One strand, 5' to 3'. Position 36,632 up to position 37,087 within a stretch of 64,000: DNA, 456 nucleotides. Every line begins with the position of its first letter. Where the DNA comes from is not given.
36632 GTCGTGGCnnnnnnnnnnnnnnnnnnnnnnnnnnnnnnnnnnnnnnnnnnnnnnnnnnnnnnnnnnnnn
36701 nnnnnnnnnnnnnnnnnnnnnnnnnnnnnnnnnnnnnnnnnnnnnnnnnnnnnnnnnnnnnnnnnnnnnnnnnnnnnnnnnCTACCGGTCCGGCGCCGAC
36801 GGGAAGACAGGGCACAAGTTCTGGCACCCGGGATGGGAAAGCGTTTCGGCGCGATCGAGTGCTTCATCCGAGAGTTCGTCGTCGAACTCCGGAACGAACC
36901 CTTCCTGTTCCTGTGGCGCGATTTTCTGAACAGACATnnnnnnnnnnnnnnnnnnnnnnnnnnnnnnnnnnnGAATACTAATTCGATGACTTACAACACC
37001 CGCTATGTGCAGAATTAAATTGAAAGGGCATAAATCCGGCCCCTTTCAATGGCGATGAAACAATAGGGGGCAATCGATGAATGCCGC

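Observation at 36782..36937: Hidden 51-aa RiPP precursor candidate with a cyanobactin-like ELSDEAL leader, on the strand opposite the YcaO operon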

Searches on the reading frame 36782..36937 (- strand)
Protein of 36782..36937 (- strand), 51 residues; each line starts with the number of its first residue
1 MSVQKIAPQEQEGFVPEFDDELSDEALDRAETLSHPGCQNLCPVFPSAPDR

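Call 7: search_protein_families(library=pfam, proteins=[window:36782-36937:-], max_evalue=0.01)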
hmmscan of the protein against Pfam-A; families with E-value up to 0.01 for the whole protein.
window:36782-36937:- (51 aa): 0 families

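Call 8: search_protein_families(library=ncbifam, proteins=[window:36782-36937:-], max_evalue=0.01)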
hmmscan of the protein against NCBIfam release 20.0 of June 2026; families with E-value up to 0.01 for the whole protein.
window:36782-36937:- (51 aa): 0 families

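Call 15: find_homologous_proteins(query=window:36785-36937:-, max_evalue=10)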
Query seq(51 aa) (51 aa): 2 proteins with E <= 10 among 2 candidates.
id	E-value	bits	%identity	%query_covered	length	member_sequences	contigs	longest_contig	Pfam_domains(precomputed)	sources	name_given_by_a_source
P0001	3.7e-27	110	100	100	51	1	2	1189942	-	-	-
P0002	3.9e-11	60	71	100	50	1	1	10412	-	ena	-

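Call 17: find_encoding_contigs(protein=P0002, flank=10000)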
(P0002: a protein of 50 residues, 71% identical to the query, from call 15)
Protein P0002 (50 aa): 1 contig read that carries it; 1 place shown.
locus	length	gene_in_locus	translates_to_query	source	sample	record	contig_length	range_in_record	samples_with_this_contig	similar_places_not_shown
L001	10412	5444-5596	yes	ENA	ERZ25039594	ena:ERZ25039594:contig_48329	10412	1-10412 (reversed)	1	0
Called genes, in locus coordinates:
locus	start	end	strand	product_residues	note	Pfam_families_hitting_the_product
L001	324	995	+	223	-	-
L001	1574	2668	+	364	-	PF02786:CPSase_L_D2, PF02785:Biotin_carb_C, PF00364:Biotin_lipoyl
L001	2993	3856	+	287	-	-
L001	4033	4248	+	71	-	-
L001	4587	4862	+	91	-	PF01145:Band_7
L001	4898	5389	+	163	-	-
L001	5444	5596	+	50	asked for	-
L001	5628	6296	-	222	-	PF00583:Acetyltransf_1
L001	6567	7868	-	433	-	PF22767:ThcOx, PF00881:Nitroreductase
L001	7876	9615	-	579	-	PF02624:YcaO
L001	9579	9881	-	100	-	-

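Call 18: find_encoding_contigs(protein=P0001, flank=10000)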
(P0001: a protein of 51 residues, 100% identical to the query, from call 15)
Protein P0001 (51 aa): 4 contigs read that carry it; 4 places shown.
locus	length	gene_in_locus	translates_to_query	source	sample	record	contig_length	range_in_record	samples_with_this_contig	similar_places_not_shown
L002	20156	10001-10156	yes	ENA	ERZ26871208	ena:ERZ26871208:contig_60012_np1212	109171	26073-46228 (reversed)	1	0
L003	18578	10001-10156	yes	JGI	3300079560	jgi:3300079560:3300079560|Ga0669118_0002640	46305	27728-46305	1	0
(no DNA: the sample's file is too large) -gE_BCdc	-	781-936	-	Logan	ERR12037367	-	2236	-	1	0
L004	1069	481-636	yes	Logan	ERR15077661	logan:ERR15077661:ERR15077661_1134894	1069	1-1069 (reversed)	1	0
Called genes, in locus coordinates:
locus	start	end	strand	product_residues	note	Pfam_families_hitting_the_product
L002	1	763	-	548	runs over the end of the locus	PF00732:GMC_oxred_N, PF00890:FAD_binding_2 (faint), PF01266:DAO (faint), PF05199:GMC_oxred_C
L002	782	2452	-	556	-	PF00743:FMO-like, PF07992:Pyr_redox_2, PF13450:NAD_binding_8 (weak), PF13738:Pyr_redox_3, PF13434:Lys_Orn_oxgnase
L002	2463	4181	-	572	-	PF00920:ILVD_EDD_N, PF24877:ILV_EDD_C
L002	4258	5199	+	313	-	PF00296:Bac_luciferase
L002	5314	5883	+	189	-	PF28474:DUF8412, PF13376:OmdA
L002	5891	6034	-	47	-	-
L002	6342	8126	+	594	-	PF13424:TPR_12 (weak), PF13432:TPR_16, PF14559:TPR_19, PF23914:TPR_CcmH_CycH (weak), PF13432:TPR_16 (weak), PF14559:TPR_19 (weak), PF00515:TPR_1 (weak), PF13844:Glyco_transf_41, +10 more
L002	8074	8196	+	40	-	-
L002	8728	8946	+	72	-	PF13441:Gly-zipper_YMGG (weak)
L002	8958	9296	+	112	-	-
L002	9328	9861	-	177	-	PF13302:Acetyltransf_3, PF00583:Acetyltransf_1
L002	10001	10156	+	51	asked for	-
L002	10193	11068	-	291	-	PF13302:Acetyltransf_3 (faint), PF13508:Acetyltransf_7 (weak), PF13673:Acetyltransf_10 (faint), PF00583:Acetyltransf_1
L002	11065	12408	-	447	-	PF22767:ThcOx, PF00881:Nitroreductase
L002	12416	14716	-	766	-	PF21084:WHD_DUF4423_like (weak), PF02624:YcaO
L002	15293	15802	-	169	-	PF08867:FRG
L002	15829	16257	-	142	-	PF10544:T5orf172, PF13455:MUG113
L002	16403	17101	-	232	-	-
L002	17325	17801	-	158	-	PF02311:AraC_binding, PF07883:Cupin_2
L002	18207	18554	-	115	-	PF00254:FKBP_C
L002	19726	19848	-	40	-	-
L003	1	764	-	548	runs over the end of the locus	PF00732:GMC_oxred_N, PF00890:FAD_binding_2 (faint), PF01266:DAO (faint), PF05199:GMC_oxred_C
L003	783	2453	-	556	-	PF00743:FMO-like, PF07992:Pyr_redox_2, PF13450:NAD_binding_8 (weak), PF13738:Pyr_redox_3, PF13434:Lys_Orn_oxgnase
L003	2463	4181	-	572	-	PF00920:ILVD_EDD_N, PF24877:ILV_EDD_C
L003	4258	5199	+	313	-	PF00296:Bac_luciferase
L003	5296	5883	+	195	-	PF28474:DUF8412, PF13376:OmdA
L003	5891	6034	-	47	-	-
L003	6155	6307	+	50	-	-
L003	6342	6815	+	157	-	-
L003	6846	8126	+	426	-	PF13844:Glyco_transf_41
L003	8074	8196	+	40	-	-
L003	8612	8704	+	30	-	-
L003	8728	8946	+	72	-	PF13441:Gly-zipper_YMGG (weak)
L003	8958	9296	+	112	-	-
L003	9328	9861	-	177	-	PF13302:Acetyltransf_3, PF00583:Acetyltransf_1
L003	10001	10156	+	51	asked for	-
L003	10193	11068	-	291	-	PF13302:Acetyltransf_3 (faint), PF13508:Acetyltransf_7 (weak), PF13673:Acetyltransf_10 (faint), PF00583:Acetyltransf_1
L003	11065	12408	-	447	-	PF22767:ThcOx, PF00881:Nitroreductase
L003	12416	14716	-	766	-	PF21084:WHD_DUF4423_like (weak), PF02624:YcaO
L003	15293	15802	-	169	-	PF08867:FRG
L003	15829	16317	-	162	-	PF10544:T5orf172, PF13455:MUG113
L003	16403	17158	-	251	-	-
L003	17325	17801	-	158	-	PF02311:AraC_binding, PF07883:Cupin_2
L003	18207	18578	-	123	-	?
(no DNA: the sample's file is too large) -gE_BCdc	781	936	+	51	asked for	-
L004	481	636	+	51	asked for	-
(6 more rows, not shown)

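Call 26: find_homologous_proteins(query=L002:12416-14713:-, max_evalue=1e-30)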
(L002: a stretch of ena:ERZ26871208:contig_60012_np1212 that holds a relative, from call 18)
Query L002:12416-14713:- (765 aa): 222 proteins with E <= 1e-30 among 8000 candidates; the best 120 are listed.
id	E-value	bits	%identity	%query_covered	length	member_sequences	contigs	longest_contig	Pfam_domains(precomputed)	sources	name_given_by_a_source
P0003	0.0e+0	1745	100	100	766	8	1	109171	PF21084.3,PF02624.22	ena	-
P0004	0.0e+0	1193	69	99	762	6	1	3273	PF21084.3,PF02624.22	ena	-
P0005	0.0e+0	1182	67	100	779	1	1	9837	PF21084.3,PF02624.22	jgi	jgi:ribosomal protein S12 methylthiotransferase accessory factor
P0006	0.0e+0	1173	88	75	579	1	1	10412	PF02624.22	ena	-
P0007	0.0e+0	1124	64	99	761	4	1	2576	PF21084.3,PF02624.22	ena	-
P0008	0.0e+0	1124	65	99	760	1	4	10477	PF21084.3,PF02624.22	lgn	-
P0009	0.0e+0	1116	64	99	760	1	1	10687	PF21084.3,PF02624.22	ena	-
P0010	0.0e+0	1114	64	99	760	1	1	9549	PF21084.3,PF02624.22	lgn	-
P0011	0.0e+0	1112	63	99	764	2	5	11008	PF21084.3,PF02624.22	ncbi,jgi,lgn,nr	ncbi:MAG: TOMM precursor leader peptide-binding protein [Alphaproteobacteria bacterium]|nr:TOMM prec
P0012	0.0e+0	1112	64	99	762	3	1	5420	PF21084.3,PF02624.22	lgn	-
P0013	0.0e+0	1111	64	99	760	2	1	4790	PF21084.3,PF02624.22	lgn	-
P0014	0.0e+0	1102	63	99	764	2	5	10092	PF21084.3,PF02624.22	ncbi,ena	-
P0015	0.0e+0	1101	63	99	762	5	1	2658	PF21084.3,PF02624.22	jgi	-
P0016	0.0e+0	1092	63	99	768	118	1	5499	PF21084.3,PF02624.22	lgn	-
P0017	0.0e+0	1085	61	99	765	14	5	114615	PF21084.3,PF02624.22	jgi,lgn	jgi:bacteriocin biosynthesis cyclodehydratase domain-containing protein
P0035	0.0e+0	1022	60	99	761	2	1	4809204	PF21084.3,PF02624.22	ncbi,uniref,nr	ncbi:TOMM precursor leader peptide-binding protein [Rhizobium leguminosarum]|uniref:TOMM precursor l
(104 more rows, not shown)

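Call 28: find_related_loci(query=A2, collection=genome_contigs, flank=8000)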
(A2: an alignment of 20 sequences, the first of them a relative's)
Query A2 (766 aa) in genome_contigs; peptide patterns used: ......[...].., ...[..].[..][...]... (x = any residue, [..] = any of these).
600 stretches matched a pattern (row limit reached: there are more); 567 encode a relative of the query (tblastn E <= 1e-3); the best 80 are kept; 80 distinct loci.
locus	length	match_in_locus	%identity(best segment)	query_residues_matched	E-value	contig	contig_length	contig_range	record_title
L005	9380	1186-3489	63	4-766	0e+0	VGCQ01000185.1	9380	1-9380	MAG: Alphaproteobacteria bacterium isolate K_Offshore_120m_m2_043 K_Offshore_120m_m2_043_Ga0194131_10013304, whole genom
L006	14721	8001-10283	63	9-766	0e+0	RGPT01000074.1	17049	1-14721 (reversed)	MAG: Alphaproteobacteria bacterium isolate WB8_3_093 contig_100_73, whole genome shotgun sequence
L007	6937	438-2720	63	9-766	0e+0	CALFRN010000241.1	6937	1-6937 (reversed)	MAG TPA_asm: uncultured Reyranella sp. isolate ERR2206758_bin.151_CONCOCT_v1.1_MAG genome assembly, contig: ERZ887845.52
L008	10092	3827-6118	63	8-766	0e+0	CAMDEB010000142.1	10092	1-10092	MAG: Rhodoplanes piscinae isolate MaH-09apr19-138 genome assembly, contig: MaH-09apr19-C16815, whole genome shotgun sequ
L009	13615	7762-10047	63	8-766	0e+0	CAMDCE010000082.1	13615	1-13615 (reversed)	MAG: Asaia bogorensis isolate MaH-04nov19-32 genome assembly, contig: MaH-04nov19-C11770, whole genome shotgun sequence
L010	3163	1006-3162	63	9-724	0e+0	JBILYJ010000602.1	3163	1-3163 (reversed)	MAG: Reyranella sp. isolate ME2018-11-08_3300044516_group8_bin18 Rohwer_bin1919_scaffold_36304_c1, whole genome shotgun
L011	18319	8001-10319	59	1-766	0e+0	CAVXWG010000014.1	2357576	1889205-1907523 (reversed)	MAG: uncultured Alphaproteobacteria bacterium isolate MFD06714.bin.2.137 genome assembly, contig: contig_9168, whole gen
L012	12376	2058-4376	59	1-766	0e+0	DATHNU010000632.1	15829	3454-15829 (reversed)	MAG TPA_asm: Reyranella sp. isolate SMAG_U12666 k141_2203538, whole genome shotgun sequence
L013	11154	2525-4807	63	9-766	0e+0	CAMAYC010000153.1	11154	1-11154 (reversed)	MAG: Reyranella massiliensis 521 isolate MH-08apr19-46 genome assembly, contig: MH-08apr19-C13278, whole genome shotgun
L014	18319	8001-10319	59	1-766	0e+0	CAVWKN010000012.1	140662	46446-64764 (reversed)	MAG: uncultured Alphaproteobacteria bacterium isolate MFD05513.bin.2.159 genome assembly, contig: contig_24277, whole ge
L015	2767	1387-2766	67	4-463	0e+0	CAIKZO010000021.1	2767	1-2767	MAG: Enhydrobacter aerosaccus isolate Umea2_bin-0026 genome assembly, contig: bin-0026:021/175, whole genome shotgun seq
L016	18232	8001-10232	45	16-766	0e+0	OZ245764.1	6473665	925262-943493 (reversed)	MAG: Rhodospirillales bacterium isolate 6966ac55-dabb-4425-b8ec-bbaea3ff1f79 genome assembly, chromosome: 1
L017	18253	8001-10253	43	15-766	5e-179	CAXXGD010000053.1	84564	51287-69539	MAG: Rhodospirillales bacterium isolate 56d33e65-3fd3-4152-8820-ff613c194a47 genome assembly, contig: contig_53, whole g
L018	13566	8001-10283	40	14-766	2e-174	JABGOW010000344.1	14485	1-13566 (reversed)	MAG: Verrucomicrobia bacterium isolate co234_bin17 NODE_7293_length_14485_cov_5.324879, whole genome shotgun sequence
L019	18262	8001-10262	43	11-766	3e-174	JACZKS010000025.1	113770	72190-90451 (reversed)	MAG: Rhodospirillales bacterium isolate MAG51 rhodospirillaceae_1_contig_140607, whole genome shotgun sequence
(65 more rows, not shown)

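Call 36: search_protein_families(library=pfam, proteins=[L013:6195-8900:+, L011:11945-13015:+, L011:13024-13938:+, L011:13957-14802:+, L011:16676-17929:+, L011:15810-16328:+, L011:5328-7013:-, L011:6949-8028:-, L013:186-1310:+, L013:1510-2040:+], max_evalue=0.001)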
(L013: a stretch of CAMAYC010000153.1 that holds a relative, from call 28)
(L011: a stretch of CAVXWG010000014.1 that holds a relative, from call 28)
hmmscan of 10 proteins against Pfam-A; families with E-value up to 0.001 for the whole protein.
L013:6195-8900:+ (901 aa): 4 families
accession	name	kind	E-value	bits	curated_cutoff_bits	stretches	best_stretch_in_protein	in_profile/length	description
PF17432.8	DUF3458_C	-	8.2e-105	351.1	24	1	578-901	1-320/320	Domain of unknown function (DUF3458_C) ARM repeats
PF01433.26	Peptidase_M1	-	6.1e-54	183.3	27.7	1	252-462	2-214/218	Peptidase family M1 domain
PF11940.14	DUF3458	-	8.7e-26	90.6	28.6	1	470-573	1-93/95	Domain of unknown function (DUF3458) Ig-like fold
PF17900.6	Peptidase_M1_N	-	1.7e-12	48.3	25.8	1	129-212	97-186/186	Peptidase M1 N-terminal domain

L011:11945-13015:+ (356 aa): 0 families

L011:13024-13938:+ (304 aa): 0 families

L011:13957-14802:+ (281 aa): 0 families

L011:16676-17929:+ (417 aa): 2 families
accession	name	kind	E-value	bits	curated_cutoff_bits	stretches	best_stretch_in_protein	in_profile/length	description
PF01546.33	Peptidase_M20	-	1.5e-46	159.3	24.6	1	96-410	2-205/206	Peptidase family M20/M25/M40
PF07687.19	M20_dimer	-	7.1e-06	26.4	21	1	208-277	8-75/107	Peptidase dimerisation domain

L011:15810-16328:+ (172 aa): 2 families
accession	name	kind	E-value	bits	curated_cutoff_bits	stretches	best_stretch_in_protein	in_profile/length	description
PF05128.17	DUF697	-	3e-09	37.3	27.7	1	19-138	17-139/162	Domain of unknown function (DUF697)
PF12787.12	EcsC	-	0.00037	20.7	30.4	0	32-83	103-152/240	EcsC protein family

L011:5328-7013:- (561 aa): 1 family
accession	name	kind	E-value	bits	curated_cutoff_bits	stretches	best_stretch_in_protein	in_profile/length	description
PF00496.27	SBP_bac_5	-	2.2e-91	307.2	32.4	1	103-473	1-363/368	Bacterial extracellular solute-binding proteins, family 5 Middle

L011:6949-8028:- (359 aa): 1 family
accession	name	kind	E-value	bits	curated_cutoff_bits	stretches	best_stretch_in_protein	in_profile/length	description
PF11583.14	AurF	-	1.8e-08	34.3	29.6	1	67-275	41-234/282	P-aminobenzoate N-oxygenase AurF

L013:186-1310:+ (374 aa): 0 families

L013:1510-2040:+ (176 aa): 0 families

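Call 42: search_solved_structures(query=P0003, max_evalue=0.00001, show_alignments=1)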
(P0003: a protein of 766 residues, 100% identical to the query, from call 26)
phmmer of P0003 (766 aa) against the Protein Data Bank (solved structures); distinct sequences matched with E-value up to 0.00001: 5.
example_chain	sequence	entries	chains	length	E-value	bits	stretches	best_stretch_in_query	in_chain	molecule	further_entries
4bs9_A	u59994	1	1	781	5.9e-134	451.5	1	16-764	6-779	TRUD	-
4v1t_A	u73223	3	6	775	8.5e-134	450.9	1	17-764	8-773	LYND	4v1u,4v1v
7u58_A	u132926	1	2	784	4e-128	432.2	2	222-763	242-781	MusD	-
6pe3_A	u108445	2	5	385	3.7e-14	55.3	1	512-728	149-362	Uncharacterized protein MJ1094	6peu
6ci7_A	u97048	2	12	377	9.1e-10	40.8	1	477-732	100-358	YcaO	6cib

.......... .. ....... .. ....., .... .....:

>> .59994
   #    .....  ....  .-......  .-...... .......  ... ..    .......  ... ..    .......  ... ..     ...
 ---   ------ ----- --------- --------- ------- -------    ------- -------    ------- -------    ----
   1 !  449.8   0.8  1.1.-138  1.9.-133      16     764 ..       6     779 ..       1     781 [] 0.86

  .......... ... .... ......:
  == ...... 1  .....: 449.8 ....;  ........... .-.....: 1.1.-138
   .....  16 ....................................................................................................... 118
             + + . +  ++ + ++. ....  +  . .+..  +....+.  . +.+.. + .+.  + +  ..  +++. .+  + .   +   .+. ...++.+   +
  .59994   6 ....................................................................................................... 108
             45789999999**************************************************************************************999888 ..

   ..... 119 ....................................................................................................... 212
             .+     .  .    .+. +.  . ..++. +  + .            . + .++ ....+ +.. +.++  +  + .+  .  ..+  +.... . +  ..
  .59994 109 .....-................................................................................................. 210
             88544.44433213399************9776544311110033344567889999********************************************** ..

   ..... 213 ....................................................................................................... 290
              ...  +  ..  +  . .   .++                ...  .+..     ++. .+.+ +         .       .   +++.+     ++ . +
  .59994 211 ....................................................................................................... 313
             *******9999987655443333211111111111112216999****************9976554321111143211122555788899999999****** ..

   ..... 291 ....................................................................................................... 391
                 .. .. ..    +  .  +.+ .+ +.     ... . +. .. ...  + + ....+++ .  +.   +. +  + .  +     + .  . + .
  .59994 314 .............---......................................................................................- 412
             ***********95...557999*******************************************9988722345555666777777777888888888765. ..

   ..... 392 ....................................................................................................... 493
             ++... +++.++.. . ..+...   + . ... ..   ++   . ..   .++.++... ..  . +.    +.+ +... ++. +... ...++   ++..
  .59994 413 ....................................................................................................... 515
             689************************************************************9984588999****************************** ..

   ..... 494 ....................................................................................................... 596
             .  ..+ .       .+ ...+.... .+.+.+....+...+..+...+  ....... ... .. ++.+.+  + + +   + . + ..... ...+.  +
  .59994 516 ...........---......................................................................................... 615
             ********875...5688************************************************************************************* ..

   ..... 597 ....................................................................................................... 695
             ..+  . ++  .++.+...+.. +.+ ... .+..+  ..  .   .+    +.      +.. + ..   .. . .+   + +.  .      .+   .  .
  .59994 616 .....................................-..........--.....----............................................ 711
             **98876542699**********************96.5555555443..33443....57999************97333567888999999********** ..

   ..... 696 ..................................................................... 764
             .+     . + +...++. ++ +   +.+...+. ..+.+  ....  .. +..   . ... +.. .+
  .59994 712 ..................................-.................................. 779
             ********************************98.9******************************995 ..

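Call 43: search_solved_structures(query=L002:11065-12405:-, max_evalue=0.001)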
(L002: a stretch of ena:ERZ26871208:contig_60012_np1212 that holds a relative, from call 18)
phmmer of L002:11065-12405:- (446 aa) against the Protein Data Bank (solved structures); distinct sequences matched with E-value up to 0.001: 4.
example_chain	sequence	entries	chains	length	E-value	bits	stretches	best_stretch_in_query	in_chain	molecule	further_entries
5lq4_A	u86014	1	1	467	8.9e-43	150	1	115-444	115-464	CyaGox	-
8pz5_A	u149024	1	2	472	9.1e-43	150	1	115-444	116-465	SagB-type dehydrogenase domain protein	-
5lq4_B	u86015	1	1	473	9.1e-43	150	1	115-444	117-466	CyaGox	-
3eo7_A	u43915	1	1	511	4.6e-11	45.5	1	272-440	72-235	Putative Nitroreductase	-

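Call 44: search_solved_structures(query=L002:10193-11065:-, max_evalue=0.01)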
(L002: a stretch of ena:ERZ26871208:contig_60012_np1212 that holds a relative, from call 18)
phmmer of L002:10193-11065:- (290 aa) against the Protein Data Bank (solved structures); distinct sequences matched with E-value up to 0.01: 0.

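Call 51: find_related_loci(query=A3, collection=metagenome_contigs, flank=7000)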
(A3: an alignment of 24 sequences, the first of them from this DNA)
Query A3 (51 aa) in metagenome_contigs; peptide patterns used: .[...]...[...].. (x = any residue, [..] = any of these).
598 stretches matched a pattern (row limit reached: there are more); 15 encode a relative of the query (tblastn E <= 1e-3); 15 distinct loci.
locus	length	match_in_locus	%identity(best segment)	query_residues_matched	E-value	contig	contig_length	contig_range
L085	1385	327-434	58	12-45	6e-8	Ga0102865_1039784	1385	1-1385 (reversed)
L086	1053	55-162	58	12-45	6e-8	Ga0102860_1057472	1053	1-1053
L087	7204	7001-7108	55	4-39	7e-8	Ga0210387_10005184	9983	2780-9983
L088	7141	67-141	68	15-38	2e-6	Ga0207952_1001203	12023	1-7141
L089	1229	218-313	53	11-42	2e-6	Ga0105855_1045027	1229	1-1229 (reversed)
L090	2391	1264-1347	61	11-38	2e-6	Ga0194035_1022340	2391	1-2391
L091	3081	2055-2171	49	3-43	2e-6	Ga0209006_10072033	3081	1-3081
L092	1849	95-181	65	5-34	4e-6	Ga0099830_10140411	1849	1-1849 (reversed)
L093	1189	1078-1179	53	3-38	4e-6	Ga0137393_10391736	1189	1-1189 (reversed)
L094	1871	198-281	61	11-38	6e-6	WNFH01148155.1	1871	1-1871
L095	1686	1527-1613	55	12-44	1e-5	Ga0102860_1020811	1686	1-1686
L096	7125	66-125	80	12-31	1e-5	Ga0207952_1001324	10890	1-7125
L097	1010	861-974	45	3-42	1e-5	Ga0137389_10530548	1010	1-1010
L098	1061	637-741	51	10-44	1e-5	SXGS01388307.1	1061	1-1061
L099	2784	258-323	73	10-31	1e-5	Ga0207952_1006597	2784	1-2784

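Call 52: search_protein_families(library=ncbifam, alignment_id=A3, max_evalue=10)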
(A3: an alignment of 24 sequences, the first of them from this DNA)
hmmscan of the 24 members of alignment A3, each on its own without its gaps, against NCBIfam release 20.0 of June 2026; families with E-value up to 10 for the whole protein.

A. member 1, seq(51 aa): 0 families

B. families by the number of members that match (of 24 scanned): 2 families
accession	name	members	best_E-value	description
TIGR03798.1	leader_Nif11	1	0.11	Nif11-like leader peptide family RiPP precursor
NF043040.1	corrin_prot_MT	1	0.15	corrinoid protein-associated methyltransferase CpaM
